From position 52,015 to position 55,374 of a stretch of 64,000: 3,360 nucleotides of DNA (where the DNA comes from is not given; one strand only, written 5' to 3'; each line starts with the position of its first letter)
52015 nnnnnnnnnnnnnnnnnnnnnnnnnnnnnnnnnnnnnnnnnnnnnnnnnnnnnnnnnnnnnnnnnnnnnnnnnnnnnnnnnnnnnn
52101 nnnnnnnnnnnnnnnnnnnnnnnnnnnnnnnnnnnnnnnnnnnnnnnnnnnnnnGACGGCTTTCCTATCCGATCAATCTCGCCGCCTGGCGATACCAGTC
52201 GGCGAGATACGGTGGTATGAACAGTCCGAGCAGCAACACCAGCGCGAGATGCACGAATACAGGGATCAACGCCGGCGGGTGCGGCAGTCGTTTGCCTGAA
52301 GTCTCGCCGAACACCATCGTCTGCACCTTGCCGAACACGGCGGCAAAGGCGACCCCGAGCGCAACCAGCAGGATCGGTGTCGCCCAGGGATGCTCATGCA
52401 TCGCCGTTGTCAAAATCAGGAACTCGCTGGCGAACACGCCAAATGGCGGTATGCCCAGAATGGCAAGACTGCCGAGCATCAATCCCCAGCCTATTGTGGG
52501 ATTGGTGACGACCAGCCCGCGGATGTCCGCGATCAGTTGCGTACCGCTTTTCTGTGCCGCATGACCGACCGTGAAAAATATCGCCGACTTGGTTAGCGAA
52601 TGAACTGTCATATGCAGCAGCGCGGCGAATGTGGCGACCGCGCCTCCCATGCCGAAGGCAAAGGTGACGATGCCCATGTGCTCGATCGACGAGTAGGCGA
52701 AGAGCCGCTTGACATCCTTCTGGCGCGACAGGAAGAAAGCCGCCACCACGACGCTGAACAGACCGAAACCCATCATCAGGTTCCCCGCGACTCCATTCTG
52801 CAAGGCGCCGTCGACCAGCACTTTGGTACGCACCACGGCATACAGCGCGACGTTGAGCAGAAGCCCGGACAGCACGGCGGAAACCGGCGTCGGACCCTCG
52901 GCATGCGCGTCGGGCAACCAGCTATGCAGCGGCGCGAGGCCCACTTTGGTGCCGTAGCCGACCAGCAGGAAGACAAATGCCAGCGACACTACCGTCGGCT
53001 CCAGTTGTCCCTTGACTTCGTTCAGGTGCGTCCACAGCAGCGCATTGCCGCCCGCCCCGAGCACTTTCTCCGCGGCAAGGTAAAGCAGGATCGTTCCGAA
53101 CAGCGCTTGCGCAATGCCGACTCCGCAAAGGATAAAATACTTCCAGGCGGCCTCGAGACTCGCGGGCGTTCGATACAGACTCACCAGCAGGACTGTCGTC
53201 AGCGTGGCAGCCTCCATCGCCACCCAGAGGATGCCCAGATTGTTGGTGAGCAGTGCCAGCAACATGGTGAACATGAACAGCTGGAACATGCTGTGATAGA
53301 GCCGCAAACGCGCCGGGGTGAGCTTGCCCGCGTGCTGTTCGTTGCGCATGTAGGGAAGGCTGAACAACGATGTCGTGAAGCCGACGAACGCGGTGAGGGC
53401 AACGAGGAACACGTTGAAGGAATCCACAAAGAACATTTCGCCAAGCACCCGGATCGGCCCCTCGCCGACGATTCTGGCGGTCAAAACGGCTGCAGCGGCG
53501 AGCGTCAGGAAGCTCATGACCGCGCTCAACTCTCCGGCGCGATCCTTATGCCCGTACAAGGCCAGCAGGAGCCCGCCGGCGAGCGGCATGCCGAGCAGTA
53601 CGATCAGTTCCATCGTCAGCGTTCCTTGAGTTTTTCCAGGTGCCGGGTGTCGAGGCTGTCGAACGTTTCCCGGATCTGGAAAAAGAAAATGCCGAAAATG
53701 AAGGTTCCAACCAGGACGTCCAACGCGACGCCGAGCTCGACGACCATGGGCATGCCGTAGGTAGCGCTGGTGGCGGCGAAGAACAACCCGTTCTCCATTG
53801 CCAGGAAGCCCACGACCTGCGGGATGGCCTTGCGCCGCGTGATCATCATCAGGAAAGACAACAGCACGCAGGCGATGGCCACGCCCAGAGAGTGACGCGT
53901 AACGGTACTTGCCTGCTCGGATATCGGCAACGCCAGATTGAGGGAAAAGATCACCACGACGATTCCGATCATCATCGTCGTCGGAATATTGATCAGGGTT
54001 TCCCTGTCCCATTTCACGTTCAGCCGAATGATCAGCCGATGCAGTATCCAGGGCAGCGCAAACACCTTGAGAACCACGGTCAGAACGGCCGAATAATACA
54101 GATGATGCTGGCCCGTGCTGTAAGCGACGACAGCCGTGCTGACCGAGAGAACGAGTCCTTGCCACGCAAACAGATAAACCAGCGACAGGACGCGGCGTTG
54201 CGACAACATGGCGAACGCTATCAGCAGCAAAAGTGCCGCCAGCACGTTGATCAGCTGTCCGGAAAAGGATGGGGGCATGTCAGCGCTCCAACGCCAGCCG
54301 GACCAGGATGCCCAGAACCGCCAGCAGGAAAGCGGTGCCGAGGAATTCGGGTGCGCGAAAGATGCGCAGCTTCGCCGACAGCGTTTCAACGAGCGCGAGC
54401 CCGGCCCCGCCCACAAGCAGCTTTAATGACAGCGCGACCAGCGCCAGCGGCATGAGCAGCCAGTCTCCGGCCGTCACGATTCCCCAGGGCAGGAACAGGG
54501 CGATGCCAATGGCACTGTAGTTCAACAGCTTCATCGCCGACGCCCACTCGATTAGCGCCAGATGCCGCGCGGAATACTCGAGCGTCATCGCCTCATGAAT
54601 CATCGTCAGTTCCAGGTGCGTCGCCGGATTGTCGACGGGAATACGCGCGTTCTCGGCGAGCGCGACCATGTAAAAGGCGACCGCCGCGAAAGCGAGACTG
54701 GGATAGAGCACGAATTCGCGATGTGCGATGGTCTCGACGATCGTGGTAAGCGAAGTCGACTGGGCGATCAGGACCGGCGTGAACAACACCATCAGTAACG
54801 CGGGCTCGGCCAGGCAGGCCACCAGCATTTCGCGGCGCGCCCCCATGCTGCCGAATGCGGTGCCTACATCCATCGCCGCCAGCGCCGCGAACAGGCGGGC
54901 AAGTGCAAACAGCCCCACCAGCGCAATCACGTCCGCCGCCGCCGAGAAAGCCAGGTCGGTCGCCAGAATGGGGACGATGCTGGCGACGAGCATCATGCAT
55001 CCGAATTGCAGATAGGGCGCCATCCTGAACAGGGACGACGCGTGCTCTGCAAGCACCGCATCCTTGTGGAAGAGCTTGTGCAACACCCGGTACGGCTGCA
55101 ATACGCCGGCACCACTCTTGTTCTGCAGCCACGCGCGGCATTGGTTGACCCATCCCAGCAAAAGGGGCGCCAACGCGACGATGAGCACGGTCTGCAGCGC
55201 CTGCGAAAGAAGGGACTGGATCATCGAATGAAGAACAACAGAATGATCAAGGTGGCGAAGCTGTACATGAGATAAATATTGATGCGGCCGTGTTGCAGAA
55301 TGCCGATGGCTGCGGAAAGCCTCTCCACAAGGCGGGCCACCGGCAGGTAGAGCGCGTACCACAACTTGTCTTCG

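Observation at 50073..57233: Minimal six-gene complex-I/hydrogenase-4-like operon with no ferredoxin subunit, no electron-input module and no maturation genes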

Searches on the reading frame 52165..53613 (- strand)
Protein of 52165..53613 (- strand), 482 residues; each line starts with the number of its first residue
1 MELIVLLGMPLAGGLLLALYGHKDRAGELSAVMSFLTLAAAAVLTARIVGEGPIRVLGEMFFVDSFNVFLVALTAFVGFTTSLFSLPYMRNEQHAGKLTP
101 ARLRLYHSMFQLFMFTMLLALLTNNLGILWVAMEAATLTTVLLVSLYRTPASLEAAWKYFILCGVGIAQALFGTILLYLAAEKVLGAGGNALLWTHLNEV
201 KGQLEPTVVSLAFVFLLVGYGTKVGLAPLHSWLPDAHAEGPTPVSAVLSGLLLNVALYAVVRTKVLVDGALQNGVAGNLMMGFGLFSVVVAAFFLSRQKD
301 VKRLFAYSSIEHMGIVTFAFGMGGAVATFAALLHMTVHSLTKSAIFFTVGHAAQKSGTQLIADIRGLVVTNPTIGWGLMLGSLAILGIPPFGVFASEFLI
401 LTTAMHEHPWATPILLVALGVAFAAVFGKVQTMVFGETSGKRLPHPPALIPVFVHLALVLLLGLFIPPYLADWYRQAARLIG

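Call 4: search_protein_families(library=pfam, proteins=[window:52165-53613:-], max_evalue=0.01)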
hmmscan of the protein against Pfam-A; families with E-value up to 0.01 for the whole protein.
window:52165-53613:- (482 aa): 2 families
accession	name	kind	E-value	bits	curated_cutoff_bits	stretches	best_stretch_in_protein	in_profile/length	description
PF00361.26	Proton_antipo_M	-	5.3e-55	187.1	21.5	1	124-415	2-286/294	NADH:quinone oxidoreductase/Mrp antiporter, TM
PF00662.26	Proton_antipo_N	-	0.0012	19.2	24.5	1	61-94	13-46/51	NADH-Ubiquinone oxidoreductase (complex I), chain 5 N-terminus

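Call 5: search_protein_families(library=ncbifam, proteins=[window:52165-53613:-], max_evalue=0.01)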
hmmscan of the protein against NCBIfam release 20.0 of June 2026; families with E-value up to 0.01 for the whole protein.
window:52165-53613:- (482 aa): 71 families (the best 25 are shown)
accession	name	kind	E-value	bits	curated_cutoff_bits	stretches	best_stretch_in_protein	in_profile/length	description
NF005045.0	PRK06458.1-5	equivalog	1.4e-261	868.6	543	1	2-482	3-483/484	hydrogenase 4 subunit F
NF005043.0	PRK06458.1-3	equivalog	2.8e-184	613.6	533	1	4-482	10-483/483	hydrogenase 4 subunit F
NF005044.0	PRK06458.1-4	equivalog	2e-125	419.7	610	1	4-480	8-493/531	hydrogenase 4 subunit F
NF005041.0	PRK06458.1-1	equivalog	2.2e-95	320.7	951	1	36-424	47-434/526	hydrogenase 4 subunit F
NF006427.0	PRK08676.1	equivalog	1.4e-86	291.4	511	1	51-477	49-479/486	hydrogenase membrane subunit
NF005042.0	PRK06458.1-2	equivalog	1.1e-71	242.3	437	1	55-441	48-409/439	hydrogenase 4 subunit F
NF006241.0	PRK08377.1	equivalog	1.7e-54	185.6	645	1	57-472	70-468/494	NADH dehydrogenase subunit N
TIGR01972.1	NDH_I_M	subfamily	8.5e-53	179.7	263.8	1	63-477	76-478/486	NADH-quinone oxidoreductase subunit M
NF005086.0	PRK06521.1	equivalog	2.7e-52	178.2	667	1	29-424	46-434/669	hydrogenase 4 subunit B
TIGR01770.1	NDH_I_N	subfamily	3.2e-47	161.6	332.6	1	18-443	22-441/472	NADH-quinone oxidoreductase subunit NuoN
NF005097.0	PRK06525.1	equivalog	4.3e-47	160.9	430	1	5-463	7-466/480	hydrogenase 4 subunit D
NF009305.0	PRK12662.1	equivalog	5e-43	147.6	700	1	30-436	33-439/492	putative monovalent cation/H+ antiporter subunit D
NF006418.0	PRK08667.1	equivalog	4.9e-42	144.3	794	1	48-424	60-428/644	hydrogenase membrane subunit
NF006240.0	PRK08376.1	subfamily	7.3e-41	140.6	662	1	50-465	78-491/521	putative monovalent cation/H+ antiporter subunit D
NF006419.0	PRK08668.1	equivalog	5.9e-40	137.6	617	1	2-464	3-461/613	NADH dehydrogenase subunit M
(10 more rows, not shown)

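Call 51: search_solved_structures(query=window:52165-53613:-, max_evalue=1e-20, show_alignments=2)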
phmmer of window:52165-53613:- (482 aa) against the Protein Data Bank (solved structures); distinct sequences matched with E-value up to 1e-20: 12.
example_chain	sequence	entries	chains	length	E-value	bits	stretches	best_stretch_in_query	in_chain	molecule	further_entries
6u8y_H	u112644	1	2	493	4e-39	138.3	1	60-469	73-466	NADH dehydrogenase subunit N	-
6cfw_H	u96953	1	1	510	1e-30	110.6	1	53-468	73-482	Monovalent cation/H+ antiporter subunit D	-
3rko_M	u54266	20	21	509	1.9e-22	83.4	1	193-469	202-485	NADH-QUINONE OXIDOREDUCTASE SUBUNIT M | NADH dehydrogenase I subunit M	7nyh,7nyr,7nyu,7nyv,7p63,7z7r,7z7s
7p61_M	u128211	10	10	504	2e-22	83.3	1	193-469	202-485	NADH dehydrogenase I subunit M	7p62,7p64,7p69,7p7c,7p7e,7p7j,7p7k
6tjv_D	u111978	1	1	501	2.2e-22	83.2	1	104-475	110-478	NADH dehydrogenase subunit 4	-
7qru_D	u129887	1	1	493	9.7e-22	81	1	58-469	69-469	Na+/H+ antiporter subunit D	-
4he8_L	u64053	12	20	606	1.1e-21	80.8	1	4-471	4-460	NADH-quinone oxidoreductase subunit 12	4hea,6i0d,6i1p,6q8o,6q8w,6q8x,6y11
6hum_D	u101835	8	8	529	5.7e-21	78.5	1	209-451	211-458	NAD(P)H-quinone oxidoreductase chain 4 1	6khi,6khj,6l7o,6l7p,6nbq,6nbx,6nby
6hum_F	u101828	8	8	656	7.8e-21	78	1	61-421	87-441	NADH dehydrogenase subunit 5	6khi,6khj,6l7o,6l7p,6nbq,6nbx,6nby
7ar7_M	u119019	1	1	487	9.5e-21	77.8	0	106-427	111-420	NADH-ubiquinone oxidoreductase chain 4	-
7aqw_M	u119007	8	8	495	9.8e-21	77.7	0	106-427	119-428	NADH-ubiquinone oxidoreductase chain 4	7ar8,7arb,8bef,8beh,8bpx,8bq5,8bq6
7a23_M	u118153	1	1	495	1e-20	77.7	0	106-427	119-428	Nad4m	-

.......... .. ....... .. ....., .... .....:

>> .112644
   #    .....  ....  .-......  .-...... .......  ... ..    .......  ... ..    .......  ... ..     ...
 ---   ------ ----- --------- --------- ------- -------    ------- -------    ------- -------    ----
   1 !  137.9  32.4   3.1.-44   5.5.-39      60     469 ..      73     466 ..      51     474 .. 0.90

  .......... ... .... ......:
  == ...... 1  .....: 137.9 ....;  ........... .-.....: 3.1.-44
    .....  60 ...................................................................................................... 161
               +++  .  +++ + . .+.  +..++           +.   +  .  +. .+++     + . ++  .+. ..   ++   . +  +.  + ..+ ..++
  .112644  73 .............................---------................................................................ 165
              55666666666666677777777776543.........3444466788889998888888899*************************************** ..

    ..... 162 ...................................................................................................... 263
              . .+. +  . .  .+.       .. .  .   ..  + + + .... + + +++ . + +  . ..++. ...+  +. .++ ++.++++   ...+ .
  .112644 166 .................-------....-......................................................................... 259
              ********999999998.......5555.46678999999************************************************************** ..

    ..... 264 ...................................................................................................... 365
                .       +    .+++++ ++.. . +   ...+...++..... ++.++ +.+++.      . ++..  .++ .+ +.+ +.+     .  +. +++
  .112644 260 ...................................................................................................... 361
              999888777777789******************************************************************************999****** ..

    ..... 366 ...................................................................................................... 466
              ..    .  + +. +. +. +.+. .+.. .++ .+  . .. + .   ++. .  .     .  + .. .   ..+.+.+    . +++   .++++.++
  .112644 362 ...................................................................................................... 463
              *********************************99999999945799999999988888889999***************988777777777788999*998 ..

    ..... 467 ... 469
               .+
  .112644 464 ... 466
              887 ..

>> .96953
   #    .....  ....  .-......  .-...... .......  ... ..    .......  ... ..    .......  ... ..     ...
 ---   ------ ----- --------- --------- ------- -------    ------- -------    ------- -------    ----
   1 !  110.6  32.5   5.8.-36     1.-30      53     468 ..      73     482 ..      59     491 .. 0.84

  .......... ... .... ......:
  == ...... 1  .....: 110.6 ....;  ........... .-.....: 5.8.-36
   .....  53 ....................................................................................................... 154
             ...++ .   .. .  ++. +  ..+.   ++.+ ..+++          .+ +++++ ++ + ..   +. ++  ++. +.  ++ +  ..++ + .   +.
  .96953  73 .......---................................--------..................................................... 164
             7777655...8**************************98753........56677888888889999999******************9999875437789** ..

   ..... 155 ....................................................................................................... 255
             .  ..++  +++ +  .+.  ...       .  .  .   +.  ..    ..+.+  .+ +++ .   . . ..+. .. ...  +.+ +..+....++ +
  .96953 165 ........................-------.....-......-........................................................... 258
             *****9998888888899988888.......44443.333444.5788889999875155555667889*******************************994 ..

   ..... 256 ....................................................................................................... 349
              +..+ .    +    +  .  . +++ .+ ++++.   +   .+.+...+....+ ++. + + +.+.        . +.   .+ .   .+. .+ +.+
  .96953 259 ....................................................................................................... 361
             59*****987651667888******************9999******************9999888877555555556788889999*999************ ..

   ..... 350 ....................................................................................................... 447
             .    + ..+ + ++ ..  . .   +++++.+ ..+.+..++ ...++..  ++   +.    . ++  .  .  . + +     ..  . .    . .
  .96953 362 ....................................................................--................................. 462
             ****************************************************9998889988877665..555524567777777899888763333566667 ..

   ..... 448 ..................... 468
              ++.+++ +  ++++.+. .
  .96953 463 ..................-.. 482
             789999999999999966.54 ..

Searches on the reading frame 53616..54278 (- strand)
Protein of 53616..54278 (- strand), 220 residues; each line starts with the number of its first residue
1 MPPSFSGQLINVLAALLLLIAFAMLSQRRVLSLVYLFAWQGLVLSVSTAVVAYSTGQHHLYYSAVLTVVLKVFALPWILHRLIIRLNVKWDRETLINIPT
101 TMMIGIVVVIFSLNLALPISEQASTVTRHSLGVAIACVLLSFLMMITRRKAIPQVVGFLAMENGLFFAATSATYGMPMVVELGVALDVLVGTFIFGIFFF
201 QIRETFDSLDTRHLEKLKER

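Call 4: search_protein_families(library=pfam, proteins=[window:53616-54278:-], max_evalue=0.01)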
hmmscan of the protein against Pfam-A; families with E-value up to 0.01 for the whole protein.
window:53616-54278:- (220 aa): 1 family
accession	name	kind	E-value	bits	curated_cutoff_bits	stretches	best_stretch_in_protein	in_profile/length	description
PF00420.29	Oxidored_q2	-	0.0046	17.1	26.1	1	131-218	3-94/95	NADH-ubiquinone/plastoquinone oxidoreductase chain 4L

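Call 5: search_protein_families(library=ncbifam, proteins=[window:53616-54278:-], max_evalue=0.01)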
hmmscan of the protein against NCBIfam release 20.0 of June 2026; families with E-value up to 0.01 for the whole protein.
window:53616-54278:- (220 aa): 1 family
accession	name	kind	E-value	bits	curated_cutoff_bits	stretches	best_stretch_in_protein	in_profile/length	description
NF008556.0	PRK11492.1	equivalog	1.4e-27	97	136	1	8-218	5-215/216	hydrogenase 4 membrane subunit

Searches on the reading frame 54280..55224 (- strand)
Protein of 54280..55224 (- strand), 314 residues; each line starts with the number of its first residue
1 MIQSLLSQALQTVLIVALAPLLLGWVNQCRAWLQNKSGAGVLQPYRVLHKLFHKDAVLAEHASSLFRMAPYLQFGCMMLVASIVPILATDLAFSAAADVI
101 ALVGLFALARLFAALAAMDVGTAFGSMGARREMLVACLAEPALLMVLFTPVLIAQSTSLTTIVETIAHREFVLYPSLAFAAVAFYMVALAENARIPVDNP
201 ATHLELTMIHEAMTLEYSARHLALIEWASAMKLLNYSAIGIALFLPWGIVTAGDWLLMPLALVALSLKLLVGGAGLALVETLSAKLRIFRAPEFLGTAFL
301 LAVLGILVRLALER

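Call 4: search_protein_families(library=pfam, proteins=[window:54280-55224:-], max_evalue=0.01)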
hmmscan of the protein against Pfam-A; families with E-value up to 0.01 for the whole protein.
window:54280-55224:- (314 aa): 1 family
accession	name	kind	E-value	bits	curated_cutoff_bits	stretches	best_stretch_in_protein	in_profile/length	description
PF00146.26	NADHdh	-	2.3e-33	116.3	27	1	12-306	6-293/298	NADH dehydrogenase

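Call 5: search_protein_families(library=ncbifam, proteins=[window:54280-55224:-], max_evalue=0.01)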
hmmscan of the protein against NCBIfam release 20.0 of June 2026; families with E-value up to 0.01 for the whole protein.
window:54280-55224:- (314 aa): 2 families
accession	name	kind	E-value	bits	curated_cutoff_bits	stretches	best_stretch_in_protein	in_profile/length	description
NF004741.0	PRK06076.1-2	equivalog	3.3e-11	43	305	1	39-289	64-308/337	NADH-quinone oxidoreductase subunit NuoH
NF004740.0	PRK06076.1-1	equivalog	1.2e-09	38.1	399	1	25-246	34-258/325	NADH-quinone oxidoreductase subunit NuoH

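Call 52: search_solved_structures(query=window:54280-55224:-, max_evalue=0.00001, show_alignments=2)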
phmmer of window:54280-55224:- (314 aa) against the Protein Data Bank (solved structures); distinct sequences matched with E-value up to 0.00001: 8.
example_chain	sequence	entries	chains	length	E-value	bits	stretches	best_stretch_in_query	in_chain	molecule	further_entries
7z0s_D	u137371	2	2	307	8.3e-40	140.5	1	4-308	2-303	Formate hydrogenlyase subunit 4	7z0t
6cfw_M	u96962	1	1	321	2.5e-16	63.5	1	15-308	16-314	Mbh13 NADH dehydrogenase subunit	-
7ar9_H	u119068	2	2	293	7.3e-07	32.5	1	37-225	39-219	ND1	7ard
7ar7_H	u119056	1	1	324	2e-06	31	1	36-241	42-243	NADH-ubiquinone oxidoreductase chain 1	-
6x89_1M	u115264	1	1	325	3.2e-06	30.3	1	37-228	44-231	NU1M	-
7nyh_H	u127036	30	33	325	4.5e-06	29.9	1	38-246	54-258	NADH-quinone oxidoreductase subunit H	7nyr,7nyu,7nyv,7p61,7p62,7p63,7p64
7aqq_H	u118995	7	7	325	8.2e-06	29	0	36-240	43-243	NADH-ubiquinone oxidoreductase chain 1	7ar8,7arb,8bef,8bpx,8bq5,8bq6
7a23_H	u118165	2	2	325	8.8e-06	28.9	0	36-240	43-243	Nad1m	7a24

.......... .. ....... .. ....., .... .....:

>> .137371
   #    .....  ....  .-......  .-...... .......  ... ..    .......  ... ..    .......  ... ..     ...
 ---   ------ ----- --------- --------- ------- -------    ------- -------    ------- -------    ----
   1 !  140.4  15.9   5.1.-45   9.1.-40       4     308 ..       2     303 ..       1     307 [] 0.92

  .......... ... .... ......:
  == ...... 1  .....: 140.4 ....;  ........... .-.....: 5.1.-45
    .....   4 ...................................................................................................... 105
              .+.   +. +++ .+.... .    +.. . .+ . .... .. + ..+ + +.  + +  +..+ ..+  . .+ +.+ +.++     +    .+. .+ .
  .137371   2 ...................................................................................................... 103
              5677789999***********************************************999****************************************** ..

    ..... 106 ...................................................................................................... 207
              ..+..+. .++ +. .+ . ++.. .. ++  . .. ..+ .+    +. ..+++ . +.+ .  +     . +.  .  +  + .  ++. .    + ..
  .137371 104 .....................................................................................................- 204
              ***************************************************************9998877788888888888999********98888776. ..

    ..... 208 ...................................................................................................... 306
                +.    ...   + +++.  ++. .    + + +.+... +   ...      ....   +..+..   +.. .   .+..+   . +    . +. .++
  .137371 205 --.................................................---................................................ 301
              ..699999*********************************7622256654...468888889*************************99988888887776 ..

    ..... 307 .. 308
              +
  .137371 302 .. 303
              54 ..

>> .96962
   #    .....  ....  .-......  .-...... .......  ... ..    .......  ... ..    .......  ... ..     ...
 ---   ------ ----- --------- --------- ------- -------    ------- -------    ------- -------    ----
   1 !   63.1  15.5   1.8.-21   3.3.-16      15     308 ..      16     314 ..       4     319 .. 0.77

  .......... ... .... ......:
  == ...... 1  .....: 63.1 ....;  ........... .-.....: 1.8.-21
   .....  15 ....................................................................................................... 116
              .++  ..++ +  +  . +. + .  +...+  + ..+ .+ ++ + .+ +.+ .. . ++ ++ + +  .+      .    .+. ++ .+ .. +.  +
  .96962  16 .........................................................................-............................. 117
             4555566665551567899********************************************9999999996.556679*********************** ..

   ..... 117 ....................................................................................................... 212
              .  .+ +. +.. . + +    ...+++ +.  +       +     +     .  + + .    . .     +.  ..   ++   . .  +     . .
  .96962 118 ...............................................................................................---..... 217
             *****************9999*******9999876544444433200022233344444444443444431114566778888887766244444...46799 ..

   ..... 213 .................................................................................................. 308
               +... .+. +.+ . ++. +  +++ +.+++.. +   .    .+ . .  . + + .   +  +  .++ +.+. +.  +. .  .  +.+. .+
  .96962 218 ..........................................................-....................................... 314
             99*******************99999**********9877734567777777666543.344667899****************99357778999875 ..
